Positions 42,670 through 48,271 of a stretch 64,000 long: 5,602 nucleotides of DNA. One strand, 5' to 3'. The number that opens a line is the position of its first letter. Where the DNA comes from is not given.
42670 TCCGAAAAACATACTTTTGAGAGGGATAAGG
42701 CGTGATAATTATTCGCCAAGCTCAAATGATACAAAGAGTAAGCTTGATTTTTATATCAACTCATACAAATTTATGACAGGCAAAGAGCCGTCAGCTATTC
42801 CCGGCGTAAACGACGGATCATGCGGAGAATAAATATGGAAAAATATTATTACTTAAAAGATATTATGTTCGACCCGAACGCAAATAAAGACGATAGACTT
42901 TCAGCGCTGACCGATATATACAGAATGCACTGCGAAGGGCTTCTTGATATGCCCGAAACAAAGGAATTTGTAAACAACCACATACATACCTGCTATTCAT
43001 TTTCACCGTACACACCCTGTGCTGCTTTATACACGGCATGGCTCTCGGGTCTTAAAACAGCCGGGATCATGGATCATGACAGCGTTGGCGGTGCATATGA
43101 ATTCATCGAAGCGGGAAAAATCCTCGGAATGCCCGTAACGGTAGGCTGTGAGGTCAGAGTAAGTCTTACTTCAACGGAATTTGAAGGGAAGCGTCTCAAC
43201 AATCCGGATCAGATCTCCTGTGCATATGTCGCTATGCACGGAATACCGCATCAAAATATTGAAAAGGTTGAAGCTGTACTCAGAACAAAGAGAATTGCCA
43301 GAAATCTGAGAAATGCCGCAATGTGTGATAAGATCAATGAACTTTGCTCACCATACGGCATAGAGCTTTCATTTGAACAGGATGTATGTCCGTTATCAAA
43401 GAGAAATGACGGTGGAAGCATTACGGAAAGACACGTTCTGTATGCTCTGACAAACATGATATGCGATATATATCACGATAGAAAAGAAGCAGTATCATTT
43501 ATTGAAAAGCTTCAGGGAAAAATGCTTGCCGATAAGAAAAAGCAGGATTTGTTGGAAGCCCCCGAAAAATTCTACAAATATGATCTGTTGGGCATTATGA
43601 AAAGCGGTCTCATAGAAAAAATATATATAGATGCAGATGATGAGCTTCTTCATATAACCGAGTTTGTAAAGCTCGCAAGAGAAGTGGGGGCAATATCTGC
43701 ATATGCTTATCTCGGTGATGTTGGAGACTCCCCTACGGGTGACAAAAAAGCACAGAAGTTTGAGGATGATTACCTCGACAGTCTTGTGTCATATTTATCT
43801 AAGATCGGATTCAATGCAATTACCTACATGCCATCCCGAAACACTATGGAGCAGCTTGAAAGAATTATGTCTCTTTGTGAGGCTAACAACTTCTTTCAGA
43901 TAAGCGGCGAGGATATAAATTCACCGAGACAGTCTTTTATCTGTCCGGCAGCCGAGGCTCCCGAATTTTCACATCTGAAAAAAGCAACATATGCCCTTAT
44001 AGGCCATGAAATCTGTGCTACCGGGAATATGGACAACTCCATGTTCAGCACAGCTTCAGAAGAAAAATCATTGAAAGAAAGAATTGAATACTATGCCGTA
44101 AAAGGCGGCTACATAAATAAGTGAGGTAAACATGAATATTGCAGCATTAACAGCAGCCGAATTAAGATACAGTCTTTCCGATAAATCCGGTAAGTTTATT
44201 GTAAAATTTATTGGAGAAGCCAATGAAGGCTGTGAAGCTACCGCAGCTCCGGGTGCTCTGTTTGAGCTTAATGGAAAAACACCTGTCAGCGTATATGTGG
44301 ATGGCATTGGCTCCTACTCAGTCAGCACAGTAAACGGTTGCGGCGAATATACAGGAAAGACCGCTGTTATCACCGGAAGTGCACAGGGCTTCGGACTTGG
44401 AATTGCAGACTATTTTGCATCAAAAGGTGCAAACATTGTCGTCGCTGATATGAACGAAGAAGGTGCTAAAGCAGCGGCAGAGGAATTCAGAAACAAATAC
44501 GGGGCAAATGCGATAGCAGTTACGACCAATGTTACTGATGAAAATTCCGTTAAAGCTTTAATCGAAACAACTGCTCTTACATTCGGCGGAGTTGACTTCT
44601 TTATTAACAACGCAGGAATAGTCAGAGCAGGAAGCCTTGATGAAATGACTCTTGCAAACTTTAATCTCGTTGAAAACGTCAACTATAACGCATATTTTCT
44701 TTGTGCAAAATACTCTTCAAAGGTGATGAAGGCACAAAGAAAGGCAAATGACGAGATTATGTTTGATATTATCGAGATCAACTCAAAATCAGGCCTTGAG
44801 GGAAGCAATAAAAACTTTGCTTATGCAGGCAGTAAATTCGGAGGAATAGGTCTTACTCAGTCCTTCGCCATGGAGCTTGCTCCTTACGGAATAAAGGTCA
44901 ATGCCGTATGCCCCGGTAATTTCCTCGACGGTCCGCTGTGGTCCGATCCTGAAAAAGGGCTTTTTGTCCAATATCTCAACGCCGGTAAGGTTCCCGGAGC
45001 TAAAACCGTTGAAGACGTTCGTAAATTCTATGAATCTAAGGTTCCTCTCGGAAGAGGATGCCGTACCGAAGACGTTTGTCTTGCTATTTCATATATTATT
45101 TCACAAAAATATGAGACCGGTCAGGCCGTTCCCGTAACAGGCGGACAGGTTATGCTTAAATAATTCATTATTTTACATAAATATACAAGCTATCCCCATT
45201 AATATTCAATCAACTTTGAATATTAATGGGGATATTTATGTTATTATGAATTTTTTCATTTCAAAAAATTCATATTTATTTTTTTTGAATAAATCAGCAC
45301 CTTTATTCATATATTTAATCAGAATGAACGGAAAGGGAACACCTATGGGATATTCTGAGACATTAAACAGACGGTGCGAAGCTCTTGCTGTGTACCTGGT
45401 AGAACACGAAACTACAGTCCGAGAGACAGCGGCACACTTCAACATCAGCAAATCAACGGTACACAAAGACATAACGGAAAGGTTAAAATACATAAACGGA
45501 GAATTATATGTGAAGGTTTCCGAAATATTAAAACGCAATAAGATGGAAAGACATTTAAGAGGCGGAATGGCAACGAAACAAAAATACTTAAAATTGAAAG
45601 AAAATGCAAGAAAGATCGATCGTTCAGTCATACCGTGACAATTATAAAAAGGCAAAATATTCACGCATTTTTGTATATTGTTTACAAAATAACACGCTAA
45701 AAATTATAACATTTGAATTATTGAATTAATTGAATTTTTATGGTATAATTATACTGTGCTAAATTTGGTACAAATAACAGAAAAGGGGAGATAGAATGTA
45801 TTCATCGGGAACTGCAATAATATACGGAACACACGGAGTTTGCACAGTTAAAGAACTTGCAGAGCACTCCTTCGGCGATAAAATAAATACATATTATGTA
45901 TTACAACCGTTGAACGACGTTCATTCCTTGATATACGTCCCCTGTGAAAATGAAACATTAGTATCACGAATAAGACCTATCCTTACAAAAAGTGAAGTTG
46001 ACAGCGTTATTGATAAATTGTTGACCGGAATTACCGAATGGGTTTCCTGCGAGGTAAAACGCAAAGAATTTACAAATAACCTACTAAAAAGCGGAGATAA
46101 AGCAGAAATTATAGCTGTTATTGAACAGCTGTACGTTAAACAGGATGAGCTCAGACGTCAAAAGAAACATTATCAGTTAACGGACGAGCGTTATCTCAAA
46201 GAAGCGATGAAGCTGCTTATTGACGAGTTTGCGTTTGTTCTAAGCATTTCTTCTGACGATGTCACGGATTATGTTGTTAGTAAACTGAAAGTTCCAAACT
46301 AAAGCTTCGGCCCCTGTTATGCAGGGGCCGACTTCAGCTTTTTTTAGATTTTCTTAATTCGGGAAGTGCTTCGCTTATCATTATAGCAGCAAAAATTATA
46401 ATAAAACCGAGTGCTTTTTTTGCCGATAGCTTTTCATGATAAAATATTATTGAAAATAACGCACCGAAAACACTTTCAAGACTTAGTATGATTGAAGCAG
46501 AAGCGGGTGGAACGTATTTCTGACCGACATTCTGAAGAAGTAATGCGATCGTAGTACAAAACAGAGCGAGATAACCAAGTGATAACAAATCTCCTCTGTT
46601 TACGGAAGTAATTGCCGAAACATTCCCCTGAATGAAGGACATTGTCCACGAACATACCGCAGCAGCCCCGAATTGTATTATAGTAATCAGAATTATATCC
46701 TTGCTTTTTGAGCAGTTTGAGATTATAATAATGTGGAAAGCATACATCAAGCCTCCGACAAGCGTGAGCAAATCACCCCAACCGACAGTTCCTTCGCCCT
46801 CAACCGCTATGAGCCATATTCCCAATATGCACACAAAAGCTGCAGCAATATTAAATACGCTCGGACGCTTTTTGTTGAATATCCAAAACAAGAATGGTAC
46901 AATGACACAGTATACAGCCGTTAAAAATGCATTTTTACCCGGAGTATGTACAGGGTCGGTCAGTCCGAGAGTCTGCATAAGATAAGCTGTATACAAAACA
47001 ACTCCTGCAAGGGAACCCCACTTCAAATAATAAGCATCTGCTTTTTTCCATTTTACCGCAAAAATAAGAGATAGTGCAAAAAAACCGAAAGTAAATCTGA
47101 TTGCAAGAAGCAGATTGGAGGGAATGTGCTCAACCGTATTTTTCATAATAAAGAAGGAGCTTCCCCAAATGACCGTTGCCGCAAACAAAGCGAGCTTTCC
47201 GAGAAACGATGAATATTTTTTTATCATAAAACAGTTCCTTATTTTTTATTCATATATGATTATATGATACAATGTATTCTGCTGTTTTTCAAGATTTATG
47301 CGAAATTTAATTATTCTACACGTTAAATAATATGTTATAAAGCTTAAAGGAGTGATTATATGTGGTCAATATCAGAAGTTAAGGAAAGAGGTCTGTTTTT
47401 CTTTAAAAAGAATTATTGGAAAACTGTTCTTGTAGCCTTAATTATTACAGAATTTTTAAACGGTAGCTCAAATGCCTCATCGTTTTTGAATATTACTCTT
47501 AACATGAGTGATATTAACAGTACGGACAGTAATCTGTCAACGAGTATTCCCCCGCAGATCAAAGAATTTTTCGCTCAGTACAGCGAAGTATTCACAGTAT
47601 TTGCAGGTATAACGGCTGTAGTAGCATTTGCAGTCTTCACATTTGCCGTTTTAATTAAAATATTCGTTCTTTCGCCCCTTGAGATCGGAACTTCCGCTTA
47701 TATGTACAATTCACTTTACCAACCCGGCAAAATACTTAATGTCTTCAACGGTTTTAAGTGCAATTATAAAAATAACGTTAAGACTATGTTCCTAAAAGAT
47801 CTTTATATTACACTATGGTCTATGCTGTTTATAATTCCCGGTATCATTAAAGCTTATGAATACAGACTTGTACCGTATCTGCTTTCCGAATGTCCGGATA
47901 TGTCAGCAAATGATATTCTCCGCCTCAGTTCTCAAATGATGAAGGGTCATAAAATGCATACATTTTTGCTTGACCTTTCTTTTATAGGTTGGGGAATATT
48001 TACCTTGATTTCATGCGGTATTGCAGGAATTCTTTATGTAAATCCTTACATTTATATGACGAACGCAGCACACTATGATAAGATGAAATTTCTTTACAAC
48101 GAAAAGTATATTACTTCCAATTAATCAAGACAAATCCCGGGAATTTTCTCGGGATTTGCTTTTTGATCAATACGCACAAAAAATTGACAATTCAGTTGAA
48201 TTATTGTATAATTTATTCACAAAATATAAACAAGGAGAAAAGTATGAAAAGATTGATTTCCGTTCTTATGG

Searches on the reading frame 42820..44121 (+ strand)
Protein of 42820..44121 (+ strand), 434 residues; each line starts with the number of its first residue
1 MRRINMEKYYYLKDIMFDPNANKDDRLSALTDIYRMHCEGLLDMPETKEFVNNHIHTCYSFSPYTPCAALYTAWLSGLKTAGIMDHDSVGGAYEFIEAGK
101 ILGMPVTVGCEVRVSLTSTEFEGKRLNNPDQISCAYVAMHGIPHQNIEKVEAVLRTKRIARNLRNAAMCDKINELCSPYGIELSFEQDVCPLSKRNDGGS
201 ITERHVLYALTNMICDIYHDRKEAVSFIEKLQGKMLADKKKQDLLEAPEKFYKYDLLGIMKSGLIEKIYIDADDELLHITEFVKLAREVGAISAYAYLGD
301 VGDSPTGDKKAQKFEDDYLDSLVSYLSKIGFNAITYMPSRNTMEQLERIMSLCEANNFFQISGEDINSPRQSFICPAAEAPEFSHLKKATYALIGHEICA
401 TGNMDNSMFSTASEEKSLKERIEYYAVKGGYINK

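Call 14: search_protein_families(library=pfam, proteins=[window:42820-44121:+], max_evalue=0.001)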
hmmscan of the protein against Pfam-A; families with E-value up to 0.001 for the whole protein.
window:42820-44121:+ (434 aa): 1 family
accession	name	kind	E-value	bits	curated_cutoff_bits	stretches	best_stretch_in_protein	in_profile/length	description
PF02811.25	PHP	-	3.5e-05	24.6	26.4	1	54-121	3-69/164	PHP domain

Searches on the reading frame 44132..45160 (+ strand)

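Call 14: search_protein_families(library=pfam, proteins=[window:44132-45160:+], max_evalue=0.001)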
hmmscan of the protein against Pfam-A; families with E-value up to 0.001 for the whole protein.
window:44132-45160:+ (343 aa): 3 families
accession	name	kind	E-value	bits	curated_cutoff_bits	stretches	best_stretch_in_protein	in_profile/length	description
PF00106.31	adh_short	-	7.4e-46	156.5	26.6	1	76-264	1-182/195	short chain dehydrogenase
PF13561.12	adh_short_C2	-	9.1e-42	143.7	27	1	82-262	1-174/236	Enoyl-(Acyl carrier protein) reductase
PF08659.16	KR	-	5.5e-08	33.4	22.6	1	77-180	2-108/180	KR domain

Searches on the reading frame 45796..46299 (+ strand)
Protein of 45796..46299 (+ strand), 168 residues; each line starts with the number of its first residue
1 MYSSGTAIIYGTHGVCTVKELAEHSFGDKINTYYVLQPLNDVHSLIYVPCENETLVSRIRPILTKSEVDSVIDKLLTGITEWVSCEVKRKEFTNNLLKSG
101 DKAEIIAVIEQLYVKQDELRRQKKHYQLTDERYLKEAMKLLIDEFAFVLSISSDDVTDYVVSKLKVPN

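Call 14: search_protein_families(library=pfam, proteins=[window:45796-46299:+], max_evalue=0.001)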
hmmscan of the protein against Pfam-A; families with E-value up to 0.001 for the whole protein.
window:45796-46299:+ (168 aa): 2 families
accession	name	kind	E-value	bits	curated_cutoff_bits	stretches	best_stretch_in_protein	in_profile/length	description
PF02559.22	CarD_TRCF_RID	-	4.6e-10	39.9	23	1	3-59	2-56/57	CarD-like/TRCF RID domain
PF21095.3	CarD_C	-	1.5e-06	28.5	23.1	1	88-159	19-85/87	CarD, C-terminal domain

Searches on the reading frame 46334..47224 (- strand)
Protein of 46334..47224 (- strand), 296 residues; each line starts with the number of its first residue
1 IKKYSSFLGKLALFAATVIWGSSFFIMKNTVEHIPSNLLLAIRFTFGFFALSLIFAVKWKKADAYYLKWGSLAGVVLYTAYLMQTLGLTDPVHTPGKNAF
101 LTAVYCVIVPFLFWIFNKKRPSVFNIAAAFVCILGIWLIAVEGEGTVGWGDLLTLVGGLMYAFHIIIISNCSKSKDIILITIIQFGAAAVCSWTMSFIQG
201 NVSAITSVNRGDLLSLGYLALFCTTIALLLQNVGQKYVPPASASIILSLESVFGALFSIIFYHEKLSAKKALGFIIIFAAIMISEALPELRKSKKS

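Call 14: search_protein_families(library=pfam, proteins=[window:46334-47224:-], max_evalue=0.001)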
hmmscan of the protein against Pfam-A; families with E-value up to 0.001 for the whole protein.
window:46334-47224:- (296 aa): 1 family
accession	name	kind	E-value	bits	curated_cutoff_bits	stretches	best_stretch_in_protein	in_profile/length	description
PF00892.27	EamA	-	1.3e-32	113.3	28.2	2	149-283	2-132/135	EamA-like transporter family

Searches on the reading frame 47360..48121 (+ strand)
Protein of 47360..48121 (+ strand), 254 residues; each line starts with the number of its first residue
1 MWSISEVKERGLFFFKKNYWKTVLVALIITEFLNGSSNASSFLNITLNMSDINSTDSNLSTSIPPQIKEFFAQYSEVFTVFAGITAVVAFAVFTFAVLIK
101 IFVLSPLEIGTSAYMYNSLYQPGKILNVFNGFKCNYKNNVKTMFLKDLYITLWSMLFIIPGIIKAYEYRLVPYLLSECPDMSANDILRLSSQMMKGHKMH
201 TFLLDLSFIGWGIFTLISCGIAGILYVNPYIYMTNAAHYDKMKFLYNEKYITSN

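Call 14: search_protein_families(library=pfam, proteins=[window:47360-48121:+], max_evalue=0.001)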
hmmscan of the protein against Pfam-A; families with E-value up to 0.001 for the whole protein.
window:47360-48121:+ (254 aa): 1 family
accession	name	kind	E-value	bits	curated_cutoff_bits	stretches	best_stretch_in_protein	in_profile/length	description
PF06161.16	DUF975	-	1.6e-18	67.9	34.8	1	77-242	100-239/243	Protein of unknown function (DUF975)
